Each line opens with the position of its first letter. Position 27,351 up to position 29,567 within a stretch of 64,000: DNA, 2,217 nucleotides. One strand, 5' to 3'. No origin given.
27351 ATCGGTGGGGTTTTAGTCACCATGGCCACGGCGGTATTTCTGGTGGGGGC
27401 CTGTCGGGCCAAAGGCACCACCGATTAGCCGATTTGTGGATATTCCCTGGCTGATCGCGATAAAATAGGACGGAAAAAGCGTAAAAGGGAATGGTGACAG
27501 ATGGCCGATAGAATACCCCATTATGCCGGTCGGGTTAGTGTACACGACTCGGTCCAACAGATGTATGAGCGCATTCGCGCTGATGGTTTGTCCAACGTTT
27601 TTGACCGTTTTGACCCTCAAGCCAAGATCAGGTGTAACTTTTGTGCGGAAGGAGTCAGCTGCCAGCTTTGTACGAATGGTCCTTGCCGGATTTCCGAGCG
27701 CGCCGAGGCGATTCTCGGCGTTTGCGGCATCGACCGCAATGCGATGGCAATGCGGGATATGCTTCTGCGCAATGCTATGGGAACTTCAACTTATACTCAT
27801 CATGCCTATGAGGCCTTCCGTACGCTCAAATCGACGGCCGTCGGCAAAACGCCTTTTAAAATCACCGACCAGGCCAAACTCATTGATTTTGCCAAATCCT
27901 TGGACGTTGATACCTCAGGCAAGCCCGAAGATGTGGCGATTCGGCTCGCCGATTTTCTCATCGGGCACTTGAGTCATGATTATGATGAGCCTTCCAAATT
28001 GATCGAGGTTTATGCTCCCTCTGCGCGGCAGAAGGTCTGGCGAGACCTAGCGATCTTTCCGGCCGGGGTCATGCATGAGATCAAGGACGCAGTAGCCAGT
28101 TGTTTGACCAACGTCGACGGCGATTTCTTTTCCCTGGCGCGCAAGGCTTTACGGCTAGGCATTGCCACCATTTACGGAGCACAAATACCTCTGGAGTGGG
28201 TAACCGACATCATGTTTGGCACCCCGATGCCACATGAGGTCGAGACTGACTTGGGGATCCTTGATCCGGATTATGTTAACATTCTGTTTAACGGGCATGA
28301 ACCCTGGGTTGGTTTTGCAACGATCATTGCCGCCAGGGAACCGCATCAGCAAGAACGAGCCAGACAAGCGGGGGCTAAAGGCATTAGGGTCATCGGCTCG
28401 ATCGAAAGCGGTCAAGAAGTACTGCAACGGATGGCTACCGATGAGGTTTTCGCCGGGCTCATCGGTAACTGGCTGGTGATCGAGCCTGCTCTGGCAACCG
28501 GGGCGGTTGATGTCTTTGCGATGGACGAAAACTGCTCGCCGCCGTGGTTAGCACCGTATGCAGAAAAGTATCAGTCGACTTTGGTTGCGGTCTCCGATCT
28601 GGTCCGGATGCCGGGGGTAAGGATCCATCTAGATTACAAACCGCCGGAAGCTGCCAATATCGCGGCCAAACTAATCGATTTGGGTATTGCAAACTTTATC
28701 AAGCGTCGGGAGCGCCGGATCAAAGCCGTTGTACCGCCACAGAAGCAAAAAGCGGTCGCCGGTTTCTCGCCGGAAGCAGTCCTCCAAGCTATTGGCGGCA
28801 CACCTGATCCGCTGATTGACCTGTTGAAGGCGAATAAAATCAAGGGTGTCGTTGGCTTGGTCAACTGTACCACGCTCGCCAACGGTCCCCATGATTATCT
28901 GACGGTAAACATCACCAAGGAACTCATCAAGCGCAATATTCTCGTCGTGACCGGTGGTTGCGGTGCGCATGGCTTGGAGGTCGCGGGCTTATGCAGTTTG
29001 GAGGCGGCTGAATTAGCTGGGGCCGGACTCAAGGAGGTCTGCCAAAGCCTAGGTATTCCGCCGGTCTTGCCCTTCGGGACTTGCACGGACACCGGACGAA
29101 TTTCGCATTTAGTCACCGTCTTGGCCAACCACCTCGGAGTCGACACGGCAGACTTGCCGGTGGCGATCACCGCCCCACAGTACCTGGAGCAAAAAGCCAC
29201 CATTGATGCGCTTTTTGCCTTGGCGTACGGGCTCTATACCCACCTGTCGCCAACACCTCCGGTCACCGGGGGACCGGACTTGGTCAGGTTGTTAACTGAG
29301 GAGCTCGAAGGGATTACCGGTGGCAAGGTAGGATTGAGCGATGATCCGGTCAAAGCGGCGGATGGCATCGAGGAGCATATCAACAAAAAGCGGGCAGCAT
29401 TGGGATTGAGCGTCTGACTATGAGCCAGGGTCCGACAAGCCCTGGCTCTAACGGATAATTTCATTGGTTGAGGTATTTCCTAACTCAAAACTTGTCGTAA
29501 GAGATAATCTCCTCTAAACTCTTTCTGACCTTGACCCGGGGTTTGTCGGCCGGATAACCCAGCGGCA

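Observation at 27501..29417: CooS-family protein lacking the Cys-Cys pair that ligates the unique Fe of the Ni,Fe C-cluster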

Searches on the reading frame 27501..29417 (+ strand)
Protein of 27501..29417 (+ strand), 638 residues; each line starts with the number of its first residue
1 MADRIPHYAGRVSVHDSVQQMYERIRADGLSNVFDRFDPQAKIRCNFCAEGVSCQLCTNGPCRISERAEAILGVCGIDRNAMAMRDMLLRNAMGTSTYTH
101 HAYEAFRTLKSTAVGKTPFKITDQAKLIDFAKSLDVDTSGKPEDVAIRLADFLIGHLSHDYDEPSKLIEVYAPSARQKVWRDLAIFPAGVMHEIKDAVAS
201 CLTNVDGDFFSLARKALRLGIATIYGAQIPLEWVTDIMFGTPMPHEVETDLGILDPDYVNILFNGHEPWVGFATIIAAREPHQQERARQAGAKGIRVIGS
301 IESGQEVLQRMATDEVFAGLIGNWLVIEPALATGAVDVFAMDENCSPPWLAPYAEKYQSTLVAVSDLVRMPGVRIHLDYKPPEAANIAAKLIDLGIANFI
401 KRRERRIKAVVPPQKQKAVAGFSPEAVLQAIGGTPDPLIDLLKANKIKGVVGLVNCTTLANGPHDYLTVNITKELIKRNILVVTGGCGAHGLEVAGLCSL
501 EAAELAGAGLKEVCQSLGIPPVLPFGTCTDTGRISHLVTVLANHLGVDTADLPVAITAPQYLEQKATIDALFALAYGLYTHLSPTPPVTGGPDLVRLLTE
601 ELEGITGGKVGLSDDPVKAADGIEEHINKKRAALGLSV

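Call 3: search_protein_families(library=pfam, proteins=[window:27501-29417:+], max_evalue=0.01)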
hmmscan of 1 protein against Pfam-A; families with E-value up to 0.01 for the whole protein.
window:27501-29417:+ (638 aa): 1 family
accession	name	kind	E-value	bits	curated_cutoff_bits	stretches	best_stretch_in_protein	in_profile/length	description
PF03063.25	Prismane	-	3.6e-140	468.5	27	1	52-616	1-512/513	Prismane/CO dehydrogenase family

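Call 4: search_protein_families(library=ncbifam, proteins=[window:27501-29417:+], max_evalue=0.01)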
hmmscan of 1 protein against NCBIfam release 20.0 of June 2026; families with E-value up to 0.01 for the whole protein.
window:27501-29417:+ (638 aa): 4 families
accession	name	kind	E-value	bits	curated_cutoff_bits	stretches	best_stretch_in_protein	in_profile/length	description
TIGR01702.1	CO_DH_cata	equivalog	1.3e-245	816.4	478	1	13-636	1-621/621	anaerobic carbon-monoxide dehydrogenase catalytic subunit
TIGR00314.1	cdhA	equivalog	1.8e-11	42.6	781.3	2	53-112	65-121/784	CO dehydrogenase/acetyl-CoA synthase complex subunit alpha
NF003658.0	PRK05290.1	equivalog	2.9e-11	42.7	367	1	414-602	363-528/546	hydroxylamine reductase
TIGR01703.1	hybrid_clust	equivalog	1.3e-10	40.4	360.8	1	414-602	341-506/522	hydroxylamine reductase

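Call 5: search_solved_structures(query=window:27501-29417:+, show_alignments=4, max_evalue=0.001)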
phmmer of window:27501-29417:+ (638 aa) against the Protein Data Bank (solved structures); distinct sequences matched with E-value up to 0.001: 47.
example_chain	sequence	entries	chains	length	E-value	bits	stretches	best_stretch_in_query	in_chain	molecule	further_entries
7b7q_A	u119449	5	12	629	2.8e-287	957.3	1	9-636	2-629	Carbon monoxide dehydrogenase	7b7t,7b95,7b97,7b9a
6t7j_B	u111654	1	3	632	7.1e-120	404.4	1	10-635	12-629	Carbon monoxide dehydrogenase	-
6elq_X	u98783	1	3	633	5.6e-118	398.1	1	11-636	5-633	Carbon Monoxide Dehydrogenase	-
6b6v_A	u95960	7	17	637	6.3e-112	378.1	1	13-637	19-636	Carbon monoxide dehydrogenase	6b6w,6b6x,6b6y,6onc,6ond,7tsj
6dc2_A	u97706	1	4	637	8.1e-112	377.7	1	13-637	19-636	Carbon monoxide dehydrogenase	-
6vwy_A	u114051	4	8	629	5.6e-110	371.7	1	13-637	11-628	Carbon monoxide dehydrogenase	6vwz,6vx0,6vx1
6ons_A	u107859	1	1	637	1.7e-109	370.1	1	13-637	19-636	Carbon monoxide dehydrogenase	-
7err_A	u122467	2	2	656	5.1e-95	322.2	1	13-636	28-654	Carbon monoxide dehydrogenase 2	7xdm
7zx3_X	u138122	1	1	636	5.3e-95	322.2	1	15-636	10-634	Carbon monoxide dehydrogenase 2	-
7xdn_A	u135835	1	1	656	6.5e-95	321.9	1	13-636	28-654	Carbon monoxide dehydrogenase 2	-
9tox_X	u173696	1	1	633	7.9e-95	321.6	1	15-636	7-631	Carbon monoxide dehydrogenase 2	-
9iyo_A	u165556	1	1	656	9.3e-95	321.4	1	13-636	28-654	Carbon monoxide dehydrogenase 2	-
9iym_A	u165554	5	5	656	1.6e-94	320.6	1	13-636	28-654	Carbon monoxide dehydrogenase 2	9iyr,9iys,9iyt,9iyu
7zx5_X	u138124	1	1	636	1.9e-94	320.4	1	15-636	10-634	Carbon monoxide dehydrogenase 2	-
9iyn_A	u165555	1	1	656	2e-94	320.3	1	13-636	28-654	Carbon monoxide dehydrogenase 2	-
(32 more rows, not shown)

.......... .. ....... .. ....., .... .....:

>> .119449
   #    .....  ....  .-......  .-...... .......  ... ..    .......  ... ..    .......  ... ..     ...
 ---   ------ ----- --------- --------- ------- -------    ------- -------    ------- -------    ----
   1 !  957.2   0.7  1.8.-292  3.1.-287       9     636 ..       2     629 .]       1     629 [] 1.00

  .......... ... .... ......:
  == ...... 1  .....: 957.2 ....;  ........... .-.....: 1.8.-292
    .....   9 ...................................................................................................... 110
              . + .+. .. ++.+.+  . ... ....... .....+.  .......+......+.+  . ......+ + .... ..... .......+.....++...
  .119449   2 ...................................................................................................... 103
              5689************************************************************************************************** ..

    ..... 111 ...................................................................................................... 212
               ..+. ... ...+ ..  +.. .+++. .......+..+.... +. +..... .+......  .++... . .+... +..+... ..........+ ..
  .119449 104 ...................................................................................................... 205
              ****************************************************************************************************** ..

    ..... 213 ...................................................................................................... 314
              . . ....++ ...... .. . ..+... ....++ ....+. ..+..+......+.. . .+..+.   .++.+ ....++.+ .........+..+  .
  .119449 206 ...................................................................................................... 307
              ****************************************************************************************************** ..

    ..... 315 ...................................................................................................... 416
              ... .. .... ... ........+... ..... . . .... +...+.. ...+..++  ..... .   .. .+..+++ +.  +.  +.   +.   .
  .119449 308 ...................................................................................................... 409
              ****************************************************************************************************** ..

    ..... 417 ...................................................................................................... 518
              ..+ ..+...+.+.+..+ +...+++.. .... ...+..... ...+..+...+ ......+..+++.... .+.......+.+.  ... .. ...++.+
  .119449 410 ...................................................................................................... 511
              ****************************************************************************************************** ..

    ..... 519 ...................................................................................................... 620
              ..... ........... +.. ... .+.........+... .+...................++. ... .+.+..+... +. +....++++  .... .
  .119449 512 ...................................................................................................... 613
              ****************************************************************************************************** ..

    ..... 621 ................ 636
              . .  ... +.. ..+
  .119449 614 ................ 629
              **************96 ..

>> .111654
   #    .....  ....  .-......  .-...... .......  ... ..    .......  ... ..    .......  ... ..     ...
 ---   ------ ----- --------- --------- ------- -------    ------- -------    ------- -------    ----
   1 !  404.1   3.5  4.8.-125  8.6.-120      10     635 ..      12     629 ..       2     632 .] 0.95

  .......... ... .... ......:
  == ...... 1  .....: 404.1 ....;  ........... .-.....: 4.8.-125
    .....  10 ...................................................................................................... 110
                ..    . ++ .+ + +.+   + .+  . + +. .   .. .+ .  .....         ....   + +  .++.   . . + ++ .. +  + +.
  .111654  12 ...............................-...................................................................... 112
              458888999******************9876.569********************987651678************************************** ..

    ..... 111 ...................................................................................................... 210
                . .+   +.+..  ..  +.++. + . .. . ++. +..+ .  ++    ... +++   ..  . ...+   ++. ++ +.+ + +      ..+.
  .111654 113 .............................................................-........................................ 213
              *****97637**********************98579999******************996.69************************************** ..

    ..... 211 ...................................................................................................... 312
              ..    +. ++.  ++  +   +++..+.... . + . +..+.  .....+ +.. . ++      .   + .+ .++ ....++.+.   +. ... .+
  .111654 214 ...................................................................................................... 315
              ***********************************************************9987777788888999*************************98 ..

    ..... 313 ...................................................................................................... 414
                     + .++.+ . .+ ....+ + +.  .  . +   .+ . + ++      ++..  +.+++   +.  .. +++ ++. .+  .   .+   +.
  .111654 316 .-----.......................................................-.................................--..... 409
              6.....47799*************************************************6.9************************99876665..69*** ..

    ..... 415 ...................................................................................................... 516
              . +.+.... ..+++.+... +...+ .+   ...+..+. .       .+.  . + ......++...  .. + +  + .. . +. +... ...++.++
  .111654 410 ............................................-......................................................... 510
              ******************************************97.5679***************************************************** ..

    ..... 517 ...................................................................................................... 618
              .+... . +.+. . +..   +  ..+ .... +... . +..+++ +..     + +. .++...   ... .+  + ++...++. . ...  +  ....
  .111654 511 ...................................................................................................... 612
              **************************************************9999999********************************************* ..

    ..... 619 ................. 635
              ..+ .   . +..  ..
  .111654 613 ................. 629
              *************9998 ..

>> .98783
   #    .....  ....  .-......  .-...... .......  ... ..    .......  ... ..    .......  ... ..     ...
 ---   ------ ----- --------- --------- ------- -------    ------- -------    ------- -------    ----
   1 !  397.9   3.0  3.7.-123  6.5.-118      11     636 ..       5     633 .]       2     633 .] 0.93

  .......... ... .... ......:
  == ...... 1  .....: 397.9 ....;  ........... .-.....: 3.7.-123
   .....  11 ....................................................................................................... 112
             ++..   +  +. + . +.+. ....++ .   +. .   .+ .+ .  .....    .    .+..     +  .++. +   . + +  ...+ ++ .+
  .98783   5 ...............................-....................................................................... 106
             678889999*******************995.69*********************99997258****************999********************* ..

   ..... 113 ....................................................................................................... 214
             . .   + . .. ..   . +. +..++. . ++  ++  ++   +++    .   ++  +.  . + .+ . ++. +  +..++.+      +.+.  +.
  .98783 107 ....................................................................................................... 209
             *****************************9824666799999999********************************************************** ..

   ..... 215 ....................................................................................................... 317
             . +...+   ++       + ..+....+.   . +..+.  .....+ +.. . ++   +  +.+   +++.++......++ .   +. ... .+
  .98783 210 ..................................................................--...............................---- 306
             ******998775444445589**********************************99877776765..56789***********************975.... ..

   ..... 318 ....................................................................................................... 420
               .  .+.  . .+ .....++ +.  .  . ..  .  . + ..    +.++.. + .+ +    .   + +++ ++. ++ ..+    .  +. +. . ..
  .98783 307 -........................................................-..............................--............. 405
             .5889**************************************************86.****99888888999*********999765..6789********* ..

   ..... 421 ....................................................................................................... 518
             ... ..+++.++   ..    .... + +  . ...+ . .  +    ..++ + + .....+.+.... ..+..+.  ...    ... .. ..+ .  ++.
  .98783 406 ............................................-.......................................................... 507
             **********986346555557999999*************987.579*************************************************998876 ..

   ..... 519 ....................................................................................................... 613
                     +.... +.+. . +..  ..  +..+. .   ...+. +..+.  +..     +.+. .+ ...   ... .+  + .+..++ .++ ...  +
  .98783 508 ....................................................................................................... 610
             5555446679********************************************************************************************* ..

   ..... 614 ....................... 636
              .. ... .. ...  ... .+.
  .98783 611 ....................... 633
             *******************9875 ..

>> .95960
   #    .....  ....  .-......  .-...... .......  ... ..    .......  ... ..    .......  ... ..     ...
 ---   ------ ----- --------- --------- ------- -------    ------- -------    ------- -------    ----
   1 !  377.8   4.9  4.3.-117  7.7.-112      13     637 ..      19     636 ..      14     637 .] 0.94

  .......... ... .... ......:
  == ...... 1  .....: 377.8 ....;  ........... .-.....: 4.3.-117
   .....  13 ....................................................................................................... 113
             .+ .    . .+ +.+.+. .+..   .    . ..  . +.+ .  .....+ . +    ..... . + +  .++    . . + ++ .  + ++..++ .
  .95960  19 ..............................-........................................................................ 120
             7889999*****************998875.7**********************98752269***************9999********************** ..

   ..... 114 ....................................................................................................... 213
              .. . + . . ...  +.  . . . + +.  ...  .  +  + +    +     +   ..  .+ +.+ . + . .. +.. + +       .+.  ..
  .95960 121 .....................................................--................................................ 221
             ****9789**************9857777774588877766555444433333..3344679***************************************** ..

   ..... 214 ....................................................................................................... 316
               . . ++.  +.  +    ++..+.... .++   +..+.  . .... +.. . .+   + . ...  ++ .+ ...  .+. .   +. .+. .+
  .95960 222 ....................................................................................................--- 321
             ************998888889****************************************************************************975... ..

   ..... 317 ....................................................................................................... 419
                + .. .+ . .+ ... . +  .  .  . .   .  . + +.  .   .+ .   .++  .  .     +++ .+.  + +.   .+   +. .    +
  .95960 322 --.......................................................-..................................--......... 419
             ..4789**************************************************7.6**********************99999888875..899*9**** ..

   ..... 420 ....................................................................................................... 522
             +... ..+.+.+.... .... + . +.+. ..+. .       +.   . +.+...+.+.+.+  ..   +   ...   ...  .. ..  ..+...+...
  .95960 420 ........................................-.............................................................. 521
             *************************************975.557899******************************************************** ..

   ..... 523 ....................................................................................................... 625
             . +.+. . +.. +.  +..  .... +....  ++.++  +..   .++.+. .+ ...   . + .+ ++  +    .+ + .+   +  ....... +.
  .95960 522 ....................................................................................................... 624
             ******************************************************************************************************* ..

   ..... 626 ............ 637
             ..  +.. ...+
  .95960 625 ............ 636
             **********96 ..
